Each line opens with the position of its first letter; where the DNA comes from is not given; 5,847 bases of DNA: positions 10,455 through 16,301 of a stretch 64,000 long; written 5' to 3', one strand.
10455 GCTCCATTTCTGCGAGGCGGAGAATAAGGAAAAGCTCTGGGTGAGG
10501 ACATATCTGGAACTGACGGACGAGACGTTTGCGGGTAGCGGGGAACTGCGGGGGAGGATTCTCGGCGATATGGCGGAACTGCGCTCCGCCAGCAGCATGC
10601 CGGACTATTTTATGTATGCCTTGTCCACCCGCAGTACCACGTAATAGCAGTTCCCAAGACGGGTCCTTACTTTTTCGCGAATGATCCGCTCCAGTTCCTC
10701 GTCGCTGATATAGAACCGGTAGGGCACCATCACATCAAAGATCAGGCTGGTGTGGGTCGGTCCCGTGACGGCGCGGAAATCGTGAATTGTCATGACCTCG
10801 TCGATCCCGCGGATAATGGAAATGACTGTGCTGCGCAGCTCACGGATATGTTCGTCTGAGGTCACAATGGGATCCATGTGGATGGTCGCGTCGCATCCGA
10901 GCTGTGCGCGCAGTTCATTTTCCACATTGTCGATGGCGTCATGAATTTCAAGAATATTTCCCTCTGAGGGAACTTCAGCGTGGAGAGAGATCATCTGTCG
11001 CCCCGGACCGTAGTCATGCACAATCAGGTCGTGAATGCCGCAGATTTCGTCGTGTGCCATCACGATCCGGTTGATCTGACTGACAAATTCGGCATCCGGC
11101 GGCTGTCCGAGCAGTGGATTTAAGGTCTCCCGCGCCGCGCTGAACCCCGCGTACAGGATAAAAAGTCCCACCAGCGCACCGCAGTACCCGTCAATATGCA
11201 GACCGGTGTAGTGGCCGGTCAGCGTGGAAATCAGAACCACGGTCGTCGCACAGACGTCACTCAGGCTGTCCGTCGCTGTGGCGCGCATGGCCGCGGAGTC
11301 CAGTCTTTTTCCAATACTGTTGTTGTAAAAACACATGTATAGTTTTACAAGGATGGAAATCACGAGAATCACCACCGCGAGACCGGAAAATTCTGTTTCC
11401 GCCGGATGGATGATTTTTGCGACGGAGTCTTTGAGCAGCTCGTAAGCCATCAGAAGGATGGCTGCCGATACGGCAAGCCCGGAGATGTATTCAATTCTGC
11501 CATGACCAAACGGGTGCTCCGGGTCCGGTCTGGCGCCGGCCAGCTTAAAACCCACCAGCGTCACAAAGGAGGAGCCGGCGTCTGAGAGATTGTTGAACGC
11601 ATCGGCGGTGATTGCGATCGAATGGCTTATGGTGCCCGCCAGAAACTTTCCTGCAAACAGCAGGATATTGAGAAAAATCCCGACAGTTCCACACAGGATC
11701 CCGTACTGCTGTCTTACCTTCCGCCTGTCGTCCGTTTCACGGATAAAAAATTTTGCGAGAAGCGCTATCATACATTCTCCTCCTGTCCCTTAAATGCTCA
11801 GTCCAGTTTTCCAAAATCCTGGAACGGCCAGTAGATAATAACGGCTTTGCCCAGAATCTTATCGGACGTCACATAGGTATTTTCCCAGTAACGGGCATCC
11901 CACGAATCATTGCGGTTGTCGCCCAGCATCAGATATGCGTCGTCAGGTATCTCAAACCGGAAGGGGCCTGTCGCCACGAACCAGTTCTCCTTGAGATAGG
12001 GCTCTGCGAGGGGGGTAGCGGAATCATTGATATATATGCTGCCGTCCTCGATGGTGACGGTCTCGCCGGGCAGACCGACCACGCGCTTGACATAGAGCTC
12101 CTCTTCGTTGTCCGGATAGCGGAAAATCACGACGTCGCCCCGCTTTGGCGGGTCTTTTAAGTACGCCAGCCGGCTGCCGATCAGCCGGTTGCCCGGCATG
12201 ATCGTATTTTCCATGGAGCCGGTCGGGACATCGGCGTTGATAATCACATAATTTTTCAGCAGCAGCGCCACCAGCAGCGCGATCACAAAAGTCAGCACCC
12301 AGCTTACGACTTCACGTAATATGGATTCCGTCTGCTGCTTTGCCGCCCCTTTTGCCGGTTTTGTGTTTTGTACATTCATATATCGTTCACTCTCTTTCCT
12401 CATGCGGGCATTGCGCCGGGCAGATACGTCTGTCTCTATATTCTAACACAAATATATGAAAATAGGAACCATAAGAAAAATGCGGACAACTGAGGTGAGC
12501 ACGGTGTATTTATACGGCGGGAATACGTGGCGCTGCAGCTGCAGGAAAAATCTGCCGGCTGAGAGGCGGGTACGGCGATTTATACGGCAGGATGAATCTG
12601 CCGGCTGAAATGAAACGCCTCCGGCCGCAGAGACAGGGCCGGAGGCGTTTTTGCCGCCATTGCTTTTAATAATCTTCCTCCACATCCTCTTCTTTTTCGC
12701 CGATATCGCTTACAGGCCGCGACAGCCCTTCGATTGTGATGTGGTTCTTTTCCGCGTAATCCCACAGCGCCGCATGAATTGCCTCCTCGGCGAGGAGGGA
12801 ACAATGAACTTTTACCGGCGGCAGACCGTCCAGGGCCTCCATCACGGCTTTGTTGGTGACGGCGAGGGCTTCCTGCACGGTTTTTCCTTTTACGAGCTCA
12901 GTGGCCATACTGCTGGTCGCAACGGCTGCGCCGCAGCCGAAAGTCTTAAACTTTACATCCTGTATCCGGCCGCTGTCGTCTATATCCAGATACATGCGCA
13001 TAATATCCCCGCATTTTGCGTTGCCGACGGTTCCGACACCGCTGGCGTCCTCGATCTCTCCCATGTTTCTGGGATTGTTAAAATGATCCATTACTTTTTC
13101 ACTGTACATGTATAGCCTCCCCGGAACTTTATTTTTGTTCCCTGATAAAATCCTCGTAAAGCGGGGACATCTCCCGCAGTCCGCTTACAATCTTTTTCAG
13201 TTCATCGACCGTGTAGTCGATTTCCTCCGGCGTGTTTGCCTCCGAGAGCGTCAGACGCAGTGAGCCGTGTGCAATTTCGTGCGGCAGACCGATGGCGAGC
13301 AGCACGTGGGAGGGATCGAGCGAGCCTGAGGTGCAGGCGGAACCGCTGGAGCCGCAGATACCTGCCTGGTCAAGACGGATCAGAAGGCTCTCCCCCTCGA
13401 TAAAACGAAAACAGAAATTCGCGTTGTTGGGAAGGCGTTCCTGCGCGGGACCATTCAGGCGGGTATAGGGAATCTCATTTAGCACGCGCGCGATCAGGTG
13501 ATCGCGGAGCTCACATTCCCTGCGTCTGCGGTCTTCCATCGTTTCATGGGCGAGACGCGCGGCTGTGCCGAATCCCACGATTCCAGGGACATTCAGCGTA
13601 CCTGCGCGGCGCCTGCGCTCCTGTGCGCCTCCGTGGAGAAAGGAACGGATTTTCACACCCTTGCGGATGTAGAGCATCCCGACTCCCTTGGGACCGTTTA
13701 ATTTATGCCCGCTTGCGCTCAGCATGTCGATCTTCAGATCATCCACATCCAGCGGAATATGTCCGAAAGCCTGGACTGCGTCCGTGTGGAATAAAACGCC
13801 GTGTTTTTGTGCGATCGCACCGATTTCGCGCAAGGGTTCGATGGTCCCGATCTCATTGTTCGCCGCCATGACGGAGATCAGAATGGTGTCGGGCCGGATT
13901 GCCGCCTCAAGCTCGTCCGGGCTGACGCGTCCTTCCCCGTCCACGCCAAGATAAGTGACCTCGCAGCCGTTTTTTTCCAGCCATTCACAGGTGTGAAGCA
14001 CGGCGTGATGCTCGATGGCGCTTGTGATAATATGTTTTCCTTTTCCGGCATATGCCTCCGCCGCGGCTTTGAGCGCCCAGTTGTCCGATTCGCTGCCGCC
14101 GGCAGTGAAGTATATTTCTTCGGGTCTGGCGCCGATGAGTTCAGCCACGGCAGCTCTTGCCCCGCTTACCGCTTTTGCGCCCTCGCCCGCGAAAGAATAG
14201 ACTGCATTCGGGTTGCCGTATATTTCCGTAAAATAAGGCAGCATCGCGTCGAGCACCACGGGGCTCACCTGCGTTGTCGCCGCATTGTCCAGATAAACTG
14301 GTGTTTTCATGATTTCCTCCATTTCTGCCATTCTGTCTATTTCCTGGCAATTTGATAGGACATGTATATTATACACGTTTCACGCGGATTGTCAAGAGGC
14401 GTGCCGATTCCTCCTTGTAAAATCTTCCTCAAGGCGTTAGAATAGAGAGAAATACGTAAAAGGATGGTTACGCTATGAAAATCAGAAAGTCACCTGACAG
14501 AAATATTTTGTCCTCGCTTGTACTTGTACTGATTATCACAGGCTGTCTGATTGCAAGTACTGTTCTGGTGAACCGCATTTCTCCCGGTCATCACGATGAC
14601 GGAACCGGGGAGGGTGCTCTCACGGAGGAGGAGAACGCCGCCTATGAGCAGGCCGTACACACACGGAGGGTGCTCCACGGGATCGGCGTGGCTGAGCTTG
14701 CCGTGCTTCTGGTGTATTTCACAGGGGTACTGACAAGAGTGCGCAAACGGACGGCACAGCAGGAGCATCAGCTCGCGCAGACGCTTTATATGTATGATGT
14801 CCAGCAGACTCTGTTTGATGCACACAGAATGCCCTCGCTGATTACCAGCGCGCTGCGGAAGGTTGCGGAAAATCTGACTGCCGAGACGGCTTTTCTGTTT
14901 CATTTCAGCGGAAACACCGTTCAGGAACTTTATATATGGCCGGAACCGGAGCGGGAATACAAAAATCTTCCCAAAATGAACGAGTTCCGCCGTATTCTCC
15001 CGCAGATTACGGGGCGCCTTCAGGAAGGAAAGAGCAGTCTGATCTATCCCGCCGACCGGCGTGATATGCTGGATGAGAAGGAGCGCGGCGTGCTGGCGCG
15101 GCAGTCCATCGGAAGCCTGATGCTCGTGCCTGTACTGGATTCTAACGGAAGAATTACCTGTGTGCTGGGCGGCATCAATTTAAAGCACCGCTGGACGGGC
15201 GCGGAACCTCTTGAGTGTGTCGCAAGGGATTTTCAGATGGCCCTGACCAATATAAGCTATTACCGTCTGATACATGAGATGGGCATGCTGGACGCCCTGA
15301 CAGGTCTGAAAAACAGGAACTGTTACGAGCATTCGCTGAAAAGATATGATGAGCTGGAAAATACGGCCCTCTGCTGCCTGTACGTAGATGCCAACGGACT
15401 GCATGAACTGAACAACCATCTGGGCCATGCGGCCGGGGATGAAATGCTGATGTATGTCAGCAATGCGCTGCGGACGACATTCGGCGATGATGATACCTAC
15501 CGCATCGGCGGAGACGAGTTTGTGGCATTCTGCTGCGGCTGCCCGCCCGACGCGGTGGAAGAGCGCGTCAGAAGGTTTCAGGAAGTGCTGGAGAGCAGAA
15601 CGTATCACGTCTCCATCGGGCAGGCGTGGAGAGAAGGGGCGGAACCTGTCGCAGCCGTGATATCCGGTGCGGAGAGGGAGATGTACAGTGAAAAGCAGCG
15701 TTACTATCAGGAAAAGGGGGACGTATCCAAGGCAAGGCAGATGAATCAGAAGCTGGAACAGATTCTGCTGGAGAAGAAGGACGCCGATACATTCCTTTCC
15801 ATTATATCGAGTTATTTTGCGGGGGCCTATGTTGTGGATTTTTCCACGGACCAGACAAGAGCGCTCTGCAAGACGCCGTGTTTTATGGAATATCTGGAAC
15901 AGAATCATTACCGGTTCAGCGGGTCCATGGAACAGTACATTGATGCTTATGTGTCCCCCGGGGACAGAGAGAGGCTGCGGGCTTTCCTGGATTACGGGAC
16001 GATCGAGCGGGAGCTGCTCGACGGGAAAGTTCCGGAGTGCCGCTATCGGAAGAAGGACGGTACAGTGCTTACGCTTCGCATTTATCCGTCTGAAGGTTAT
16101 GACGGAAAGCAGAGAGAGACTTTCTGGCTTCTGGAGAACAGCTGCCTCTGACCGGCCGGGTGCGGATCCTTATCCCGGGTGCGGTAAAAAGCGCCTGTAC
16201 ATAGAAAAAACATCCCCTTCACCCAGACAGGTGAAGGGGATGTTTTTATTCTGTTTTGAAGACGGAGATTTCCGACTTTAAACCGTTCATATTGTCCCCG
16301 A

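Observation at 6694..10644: Stand-alone nuclease-NACHT (NLR-like) candidate antiphage protein in a housekeeping region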

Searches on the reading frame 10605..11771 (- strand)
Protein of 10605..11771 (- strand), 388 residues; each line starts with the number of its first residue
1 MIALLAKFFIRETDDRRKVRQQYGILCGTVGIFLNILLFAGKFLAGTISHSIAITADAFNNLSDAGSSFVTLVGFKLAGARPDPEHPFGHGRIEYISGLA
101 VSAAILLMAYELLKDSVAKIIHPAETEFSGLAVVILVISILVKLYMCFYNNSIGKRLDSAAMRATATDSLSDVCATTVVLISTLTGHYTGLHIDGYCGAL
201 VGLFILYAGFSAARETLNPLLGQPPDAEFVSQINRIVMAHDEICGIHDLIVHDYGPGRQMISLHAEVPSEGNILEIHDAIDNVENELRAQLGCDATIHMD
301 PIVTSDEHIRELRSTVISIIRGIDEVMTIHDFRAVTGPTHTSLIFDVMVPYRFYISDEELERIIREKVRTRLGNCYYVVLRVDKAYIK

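Call 8: search_protein_families(library=pfam, proteins=[window:10605-11771:-], max_evalue=0.00001)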
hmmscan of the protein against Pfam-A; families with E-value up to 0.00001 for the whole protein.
window:10605-11771:- (388 aa): 2 families
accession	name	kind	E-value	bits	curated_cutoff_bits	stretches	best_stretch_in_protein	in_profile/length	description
PF01545.26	Cation_efflux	-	1.8e-46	158.9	26.6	1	30-221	3-198/198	Cation efflux family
PF16916.11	ZT_dimer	-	2.4e-17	63.1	26.7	1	225-301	1-77/78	Dimerisation domain of Zinc Transporter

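Call 92: find_encoding_contigs(protein=window:10605-11771:-, flank=7000, max_places=10)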
Protein window:10605-11771:- (388 aa): 2 contigs read that carry it; 2 places shown.
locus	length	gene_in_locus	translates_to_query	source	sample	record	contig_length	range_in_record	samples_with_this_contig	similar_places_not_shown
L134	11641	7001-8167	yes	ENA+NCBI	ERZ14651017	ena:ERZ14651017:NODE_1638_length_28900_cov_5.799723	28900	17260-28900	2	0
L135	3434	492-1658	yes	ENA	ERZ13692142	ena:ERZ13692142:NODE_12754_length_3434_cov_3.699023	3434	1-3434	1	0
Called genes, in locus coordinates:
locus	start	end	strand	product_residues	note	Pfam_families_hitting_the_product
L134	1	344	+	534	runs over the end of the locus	PF01564:Spermine_synth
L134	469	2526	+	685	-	PF00015:MCPsignal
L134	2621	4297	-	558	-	PF00990:GGDEF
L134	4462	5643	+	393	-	PF00266:Aminotran_5, PF01212:Beta_elim_lyase, PF01041:DegT_DnrJ_EryC1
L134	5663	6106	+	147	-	PF01592:NifU_N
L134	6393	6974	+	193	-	PF10502:Peptidase_S26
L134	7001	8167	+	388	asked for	PF01545:Cation_efflux, PF16916:ZT_dimer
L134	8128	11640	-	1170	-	?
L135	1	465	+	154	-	?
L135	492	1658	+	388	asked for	PF01545:Cation_efflux, PF16916:ZT_dimer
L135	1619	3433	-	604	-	?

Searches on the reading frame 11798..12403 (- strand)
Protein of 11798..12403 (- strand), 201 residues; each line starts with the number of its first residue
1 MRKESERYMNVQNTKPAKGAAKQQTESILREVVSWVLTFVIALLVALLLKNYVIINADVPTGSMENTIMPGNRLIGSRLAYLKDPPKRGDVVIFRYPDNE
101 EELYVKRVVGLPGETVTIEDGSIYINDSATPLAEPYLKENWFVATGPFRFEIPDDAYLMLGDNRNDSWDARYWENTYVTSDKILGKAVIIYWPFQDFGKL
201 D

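Call 8: search_protein_families(library=pfam, proteins=[window:11798-12403:-], max_evalue=0.00001)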
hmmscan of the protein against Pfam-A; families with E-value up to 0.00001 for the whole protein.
window:11798-12403:- (201 aa): 1 family
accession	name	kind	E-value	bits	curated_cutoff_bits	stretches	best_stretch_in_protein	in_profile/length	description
PF10502.14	Peptidase_S26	-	1.1e-44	152.8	22.9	1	33-192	2-168/168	Signal peptidase, peptidase S26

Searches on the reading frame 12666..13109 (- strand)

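Call 8: search_protein_families(library=pfam, proteins=[window:12666-13109:-], max_evalue=0.00001)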
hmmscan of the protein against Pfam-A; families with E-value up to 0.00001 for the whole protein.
window:12666-13109:- (147 aa): 1 family
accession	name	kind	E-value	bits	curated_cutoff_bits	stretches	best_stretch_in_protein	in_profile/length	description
PF01592.21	NifU_N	-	2.3e-50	170.4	22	1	1-123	1-125/127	NifU-like N terminal domain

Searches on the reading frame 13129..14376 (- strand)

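Call 8: search_protein_families(library=pfam, proteins=[window:13129-14376:-], max_evalue=0.00001)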
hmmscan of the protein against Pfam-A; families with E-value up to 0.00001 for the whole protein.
window:13129-14376:- (415 aa): 3 families
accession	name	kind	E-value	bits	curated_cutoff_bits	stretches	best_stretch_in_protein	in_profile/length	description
PF00266.25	Aminotran_5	-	1.1e-87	294.9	21.5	1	27-388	1-370/371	Aminotransferase class-V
PF01041.23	DegT_DnrJ_EryC1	-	5.7e-08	32.8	19.8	1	99-205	53-151/360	DegT/DnrJ/EryC1/StrS aminotransferase family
PF01212.27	Beta_elim_lyase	-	7.1e-08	32.5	27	1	67-240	31-214/288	Beta-eliminating lyase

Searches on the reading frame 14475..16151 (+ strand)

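Call 8: search_protein_families(library=pfam, proteins=[window:14475-16151:+], max_evalue=0.00001)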
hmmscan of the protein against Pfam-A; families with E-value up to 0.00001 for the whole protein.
window:14475-16151:+ (558 aa): 1 family
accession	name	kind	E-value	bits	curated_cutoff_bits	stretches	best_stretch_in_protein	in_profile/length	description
PF00990.26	GGDEF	-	4.4e-18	66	23.8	1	272-409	3-157/161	Diguanylate cyclase, GGDEF domain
